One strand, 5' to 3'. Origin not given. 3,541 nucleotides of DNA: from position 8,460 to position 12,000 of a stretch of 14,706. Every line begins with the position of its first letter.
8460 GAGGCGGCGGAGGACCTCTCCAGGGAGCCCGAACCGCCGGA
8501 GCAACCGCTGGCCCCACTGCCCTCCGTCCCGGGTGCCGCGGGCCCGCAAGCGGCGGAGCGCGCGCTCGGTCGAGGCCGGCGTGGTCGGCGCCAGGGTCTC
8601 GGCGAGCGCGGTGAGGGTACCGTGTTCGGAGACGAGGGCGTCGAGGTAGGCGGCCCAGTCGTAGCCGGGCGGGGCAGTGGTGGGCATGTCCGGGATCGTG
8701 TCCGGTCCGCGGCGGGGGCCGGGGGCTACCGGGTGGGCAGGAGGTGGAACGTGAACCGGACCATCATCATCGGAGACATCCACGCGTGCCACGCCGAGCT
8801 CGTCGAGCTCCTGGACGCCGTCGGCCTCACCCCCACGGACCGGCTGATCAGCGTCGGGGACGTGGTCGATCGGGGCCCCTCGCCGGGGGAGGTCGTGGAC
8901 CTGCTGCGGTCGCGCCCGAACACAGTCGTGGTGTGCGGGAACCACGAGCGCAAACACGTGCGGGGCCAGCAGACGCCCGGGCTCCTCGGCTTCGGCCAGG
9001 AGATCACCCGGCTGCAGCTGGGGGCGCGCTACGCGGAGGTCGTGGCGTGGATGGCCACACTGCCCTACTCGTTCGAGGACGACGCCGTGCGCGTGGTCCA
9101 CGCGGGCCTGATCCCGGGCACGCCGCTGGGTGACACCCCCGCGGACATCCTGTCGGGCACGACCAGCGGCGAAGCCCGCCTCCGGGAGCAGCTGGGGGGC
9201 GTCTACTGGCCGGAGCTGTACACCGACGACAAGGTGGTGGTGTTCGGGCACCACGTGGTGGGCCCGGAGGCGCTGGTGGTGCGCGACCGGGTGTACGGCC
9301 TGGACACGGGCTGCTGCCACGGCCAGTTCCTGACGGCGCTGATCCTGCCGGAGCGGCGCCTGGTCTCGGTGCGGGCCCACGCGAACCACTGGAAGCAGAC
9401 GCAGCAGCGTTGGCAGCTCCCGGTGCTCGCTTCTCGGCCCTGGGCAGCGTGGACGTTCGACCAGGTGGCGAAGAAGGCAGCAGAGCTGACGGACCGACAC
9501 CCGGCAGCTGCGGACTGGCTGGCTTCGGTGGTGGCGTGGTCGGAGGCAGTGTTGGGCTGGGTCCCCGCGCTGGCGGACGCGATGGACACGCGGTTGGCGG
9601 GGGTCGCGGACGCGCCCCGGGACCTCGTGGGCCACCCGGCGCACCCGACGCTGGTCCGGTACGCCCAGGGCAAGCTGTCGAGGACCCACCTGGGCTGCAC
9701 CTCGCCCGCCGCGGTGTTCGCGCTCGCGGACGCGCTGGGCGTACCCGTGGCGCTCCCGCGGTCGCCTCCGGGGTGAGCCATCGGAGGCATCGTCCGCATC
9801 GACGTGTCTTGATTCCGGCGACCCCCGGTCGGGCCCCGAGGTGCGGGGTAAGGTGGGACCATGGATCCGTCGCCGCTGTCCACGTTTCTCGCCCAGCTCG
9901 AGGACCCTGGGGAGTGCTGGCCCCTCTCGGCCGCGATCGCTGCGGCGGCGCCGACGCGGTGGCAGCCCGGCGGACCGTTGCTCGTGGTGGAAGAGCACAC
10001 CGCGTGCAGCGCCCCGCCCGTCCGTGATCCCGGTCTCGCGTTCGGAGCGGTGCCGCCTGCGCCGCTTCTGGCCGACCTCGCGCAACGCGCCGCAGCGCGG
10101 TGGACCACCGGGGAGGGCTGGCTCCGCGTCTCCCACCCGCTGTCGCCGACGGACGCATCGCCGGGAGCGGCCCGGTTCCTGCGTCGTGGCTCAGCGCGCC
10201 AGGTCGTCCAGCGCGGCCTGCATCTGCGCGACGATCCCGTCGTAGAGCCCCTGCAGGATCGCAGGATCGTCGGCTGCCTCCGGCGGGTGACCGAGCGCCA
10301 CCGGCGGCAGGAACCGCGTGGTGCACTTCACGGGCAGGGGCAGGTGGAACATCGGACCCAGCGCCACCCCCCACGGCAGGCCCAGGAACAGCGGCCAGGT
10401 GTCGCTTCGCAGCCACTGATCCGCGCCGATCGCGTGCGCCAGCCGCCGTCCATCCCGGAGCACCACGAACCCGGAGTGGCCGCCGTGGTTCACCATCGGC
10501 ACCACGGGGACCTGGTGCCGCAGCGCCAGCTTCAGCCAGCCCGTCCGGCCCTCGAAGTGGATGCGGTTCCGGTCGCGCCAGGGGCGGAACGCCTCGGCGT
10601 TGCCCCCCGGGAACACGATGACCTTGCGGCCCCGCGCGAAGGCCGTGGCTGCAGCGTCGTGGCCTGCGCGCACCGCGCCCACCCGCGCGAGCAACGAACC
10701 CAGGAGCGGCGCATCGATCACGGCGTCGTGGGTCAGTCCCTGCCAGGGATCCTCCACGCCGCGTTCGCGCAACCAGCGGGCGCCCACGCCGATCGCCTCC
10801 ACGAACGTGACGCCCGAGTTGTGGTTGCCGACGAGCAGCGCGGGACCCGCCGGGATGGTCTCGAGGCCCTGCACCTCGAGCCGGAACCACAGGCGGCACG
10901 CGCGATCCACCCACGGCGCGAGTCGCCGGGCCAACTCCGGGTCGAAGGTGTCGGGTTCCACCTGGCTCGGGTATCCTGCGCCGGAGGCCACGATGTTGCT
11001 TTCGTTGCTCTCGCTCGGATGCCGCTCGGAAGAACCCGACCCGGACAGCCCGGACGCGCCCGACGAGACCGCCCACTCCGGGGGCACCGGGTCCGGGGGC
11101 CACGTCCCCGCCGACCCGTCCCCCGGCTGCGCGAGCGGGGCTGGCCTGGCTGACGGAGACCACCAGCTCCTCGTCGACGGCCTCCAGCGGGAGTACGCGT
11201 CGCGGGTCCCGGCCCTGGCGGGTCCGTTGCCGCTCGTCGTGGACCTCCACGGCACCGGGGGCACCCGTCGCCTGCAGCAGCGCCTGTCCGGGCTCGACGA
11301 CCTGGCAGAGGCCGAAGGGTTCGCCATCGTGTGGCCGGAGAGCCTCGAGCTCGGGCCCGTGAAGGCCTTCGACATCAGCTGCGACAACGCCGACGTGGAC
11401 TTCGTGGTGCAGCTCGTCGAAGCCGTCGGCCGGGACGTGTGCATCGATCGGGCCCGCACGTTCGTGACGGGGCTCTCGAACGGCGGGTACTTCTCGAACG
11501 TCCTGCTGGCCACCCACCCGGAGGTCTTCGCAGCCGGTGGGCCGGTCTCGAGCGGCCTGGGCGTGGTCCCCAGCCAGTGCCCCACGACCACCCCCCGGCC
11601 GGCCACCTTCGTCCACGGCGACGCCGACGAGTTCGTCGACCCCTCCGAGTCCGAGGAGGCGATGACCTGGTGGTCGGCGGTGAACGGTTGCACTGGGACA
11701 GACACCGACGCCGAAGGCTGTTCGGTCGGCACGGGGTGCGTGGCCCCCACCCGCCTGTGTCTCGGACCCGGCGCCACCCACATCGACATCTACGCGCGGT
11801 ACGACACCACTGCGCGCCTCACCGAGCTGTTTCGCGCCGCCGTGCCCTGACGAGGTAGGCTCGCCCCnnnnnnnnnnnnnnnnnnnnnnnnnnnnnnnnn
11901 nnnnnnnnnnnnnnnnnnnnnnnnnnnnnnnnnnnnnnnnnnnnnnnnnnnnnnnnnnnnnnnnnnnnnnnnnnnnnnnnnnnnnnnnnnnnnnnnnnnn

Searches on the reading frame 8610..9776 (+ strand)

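Call 18: search_protein_families(library=pfam, proteins=[window:8610-9776:+], max_evalue=0.001)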
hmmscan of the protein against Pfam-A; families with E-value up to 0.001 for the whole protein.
window:8610-9776:+ (388 aa): 3 families
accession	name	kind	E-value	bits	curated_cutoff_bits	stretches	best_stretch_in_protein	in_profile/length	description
PF00149.33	Metallophos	-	3.9e-12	47.5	21.5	1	50-218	2-159/191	Calcineurin-like phosphoesterase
PF06874.16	FBPase_2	-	0.00026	19.8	27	1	70-113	178-221/639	Firmicute fructose-1,6-bisphosphatase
PF12850.12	Metallophos_2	-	0.00049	20.6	27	1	51-183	3-91/154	Calcineurin-like phosphoesterase superfamily domain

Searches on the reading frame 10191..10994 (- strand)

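Call 18: search_protein_families(library=pfam, proteins=[window:10191-10994:-], max_evalue=0.001)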
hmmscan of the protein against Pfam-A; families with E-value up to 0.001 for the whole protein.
window:10191-10994:- (267 aa): 2 families
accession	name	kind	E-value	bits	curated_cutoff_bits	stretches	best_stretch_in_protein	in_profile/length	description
PF01553.26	Acyltransferase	-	2.5e-10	40.7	23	1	38-168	1-130/132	Acyltransferase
PF03982.18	DAGAT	-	8.6e-06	25.3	22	1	118-172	136-190/297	Diacylglycerol acyltransferase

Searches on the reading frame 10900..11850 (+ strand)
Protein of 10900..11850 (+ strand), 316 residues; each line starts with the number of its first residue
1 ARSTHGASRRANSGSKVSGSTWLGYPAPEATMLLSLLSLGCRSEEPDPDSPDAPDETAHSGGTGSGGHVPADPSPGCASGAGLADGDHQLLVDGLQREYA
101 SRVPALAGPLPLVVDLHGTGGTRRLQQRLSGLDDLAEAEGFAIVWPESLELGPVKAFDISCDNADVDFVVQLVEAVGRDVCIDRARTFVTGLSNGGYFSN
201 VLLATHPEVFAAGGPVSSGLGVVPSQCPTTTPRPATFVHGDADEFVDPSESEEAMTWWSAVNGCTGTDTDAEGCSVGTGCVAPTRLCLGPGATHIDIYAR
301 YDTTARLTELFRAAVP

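Call 18: search_protein_families(library=pfam, proteins=[window:10900-11850:+], max_evalue=0.001)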
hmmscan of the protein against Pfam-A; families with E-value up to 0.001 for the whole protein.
window:10900-11850:+ (316 aa): 2 families
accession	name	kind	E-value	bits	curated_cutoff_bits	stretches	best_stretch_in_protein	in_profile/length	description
PF00326.27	Peptidase_S9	-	1.4e-06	28.4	22.6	1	169-260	48-134/213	Prolyl oligopeptidase family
PF10503.15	Esterase_PHB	-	1.5e-06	28.1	23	1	109-217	15-129/219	Esterase PHB depolymerase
